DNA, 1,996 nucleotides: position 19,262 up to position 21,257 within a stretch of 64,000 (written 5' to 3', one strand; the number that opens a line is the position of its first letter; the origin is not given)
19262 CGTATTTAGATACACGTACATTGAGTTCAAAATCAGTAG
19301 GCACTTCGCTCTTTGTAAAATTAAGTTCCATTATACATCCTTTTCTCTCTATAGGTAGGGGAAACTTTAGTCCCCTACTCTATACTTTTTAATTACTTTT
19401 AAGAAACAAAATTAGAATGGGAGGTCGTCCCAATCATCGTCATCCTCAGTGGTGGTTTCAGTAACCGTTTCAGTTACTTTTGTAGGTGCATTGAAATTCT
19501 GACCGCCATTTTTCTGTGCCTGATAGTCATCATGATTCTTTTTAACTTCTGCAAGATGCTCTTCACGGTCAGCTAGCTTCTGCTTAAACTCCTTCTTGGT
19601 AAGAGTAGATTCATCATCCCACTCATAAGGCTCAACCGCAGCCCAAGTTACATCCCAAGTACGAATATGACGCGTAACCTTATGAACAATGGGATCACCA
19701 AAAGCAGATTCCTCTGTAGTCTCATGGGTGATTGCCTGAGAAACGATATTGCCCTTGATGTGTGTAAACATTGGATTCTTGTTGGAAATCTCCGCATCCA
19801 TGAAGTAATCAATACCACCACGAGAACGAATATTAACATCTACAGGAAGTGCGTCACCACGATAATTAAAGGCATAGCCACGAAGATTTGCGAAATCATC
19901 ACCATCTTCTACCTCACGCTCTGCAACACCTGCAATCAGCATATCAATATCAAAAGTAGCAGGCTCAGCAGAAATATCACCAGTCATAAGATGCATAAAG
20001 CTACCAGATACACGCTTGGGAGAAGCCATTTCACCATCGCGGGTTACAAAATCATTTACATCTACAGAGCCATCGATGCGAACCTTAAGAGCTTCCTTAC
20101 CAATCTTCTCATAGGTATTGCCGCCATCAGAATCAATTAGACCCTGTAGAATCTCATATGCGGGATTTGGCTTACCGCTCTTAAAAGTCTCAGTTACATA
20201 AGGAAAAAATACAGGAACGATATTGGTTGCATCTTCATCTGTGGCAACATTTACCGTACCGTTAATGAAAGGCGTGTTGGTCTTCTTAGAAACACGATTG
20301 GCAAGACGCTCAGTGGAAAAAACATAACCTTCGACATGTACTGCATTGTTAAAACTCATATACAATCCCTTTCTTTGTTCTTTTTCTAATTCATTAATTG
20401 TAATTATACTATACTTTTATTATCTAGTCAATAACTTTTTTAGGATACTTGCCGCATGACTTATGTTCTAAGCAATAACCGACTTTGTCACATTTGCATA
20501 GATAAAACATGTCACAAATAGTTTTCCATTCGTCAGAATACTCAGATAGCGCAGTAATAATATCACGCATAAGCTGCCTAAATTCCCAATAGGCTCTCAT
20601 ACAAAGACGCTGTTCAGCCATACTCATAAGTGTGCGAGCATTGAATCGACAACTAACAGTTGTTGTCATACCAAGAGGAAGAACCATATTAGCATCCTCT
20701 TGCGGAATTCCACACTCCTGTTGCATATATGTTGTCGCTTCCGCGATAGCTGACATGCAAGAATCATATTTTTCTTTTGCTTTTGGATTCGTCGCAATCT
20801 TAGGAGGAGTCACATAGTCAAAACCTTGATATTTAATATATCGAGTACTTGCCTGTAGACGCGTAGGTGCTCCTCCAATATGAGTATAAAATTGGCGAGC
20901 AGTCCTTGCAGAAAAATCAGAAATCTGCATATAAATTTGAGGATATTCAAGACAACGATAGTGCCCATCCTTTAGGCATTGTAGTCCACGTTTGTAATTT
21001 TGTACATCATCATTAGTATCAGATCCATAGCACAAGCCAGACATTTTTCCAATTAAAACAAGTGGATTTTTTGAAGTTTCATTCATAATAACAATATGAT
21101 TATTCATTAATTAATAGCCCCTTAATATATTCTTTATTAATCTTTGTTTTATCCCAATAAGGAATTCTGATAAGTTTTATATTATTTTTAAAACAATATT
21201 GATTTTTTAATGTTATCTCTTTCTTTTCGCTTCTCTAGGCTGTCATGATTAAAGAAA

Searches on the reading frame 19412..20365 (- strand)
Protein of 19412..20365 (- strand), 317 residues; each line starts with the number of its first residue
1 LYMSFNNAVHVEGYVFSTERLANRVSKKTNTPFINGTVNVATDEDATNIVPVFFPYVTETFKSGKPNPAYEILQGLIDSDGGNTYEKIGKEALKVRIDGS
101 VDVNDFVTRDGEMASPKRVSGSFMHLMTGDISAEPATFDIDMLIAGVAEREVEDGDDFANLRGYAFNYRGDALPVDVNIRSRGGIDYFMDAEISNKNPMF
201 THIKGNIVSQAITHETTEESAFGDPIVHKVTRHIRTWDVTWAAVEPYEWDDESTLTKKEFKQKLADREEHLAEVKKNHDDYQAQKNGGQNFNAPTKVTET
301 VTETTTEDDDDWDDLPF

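Call 55: search_protein_families(library=pfam, proteins=[window:19412-20365:-], max_evalue=0.01)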
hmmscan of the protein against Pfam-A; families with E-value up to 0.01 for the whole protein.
window:19412-20365:- (317 aa): 1 family
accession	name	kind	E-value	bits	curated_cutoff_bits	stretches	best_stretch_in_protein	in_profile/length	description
PF00660.22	SRP1_TIP1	-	0.0095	16.4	25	0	256-312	4-60/99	Seripauperin and TIP1 family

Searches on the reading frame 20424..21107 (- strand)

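Call 55: search_protein_families(library=pfam, proteins=[window:20424-21107:-], max_evalue=0.01)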
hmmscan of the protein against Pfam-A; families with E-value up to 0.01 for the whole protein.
window:20424-21107:- (227 aa): 1 family
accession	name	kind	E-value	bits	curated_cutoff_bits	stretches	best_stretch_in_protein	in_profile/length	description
PF02511.20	Thy1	-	2.5e-34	119.2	24.8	1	12-189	6-187/191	Thymidylate synthase complementing protein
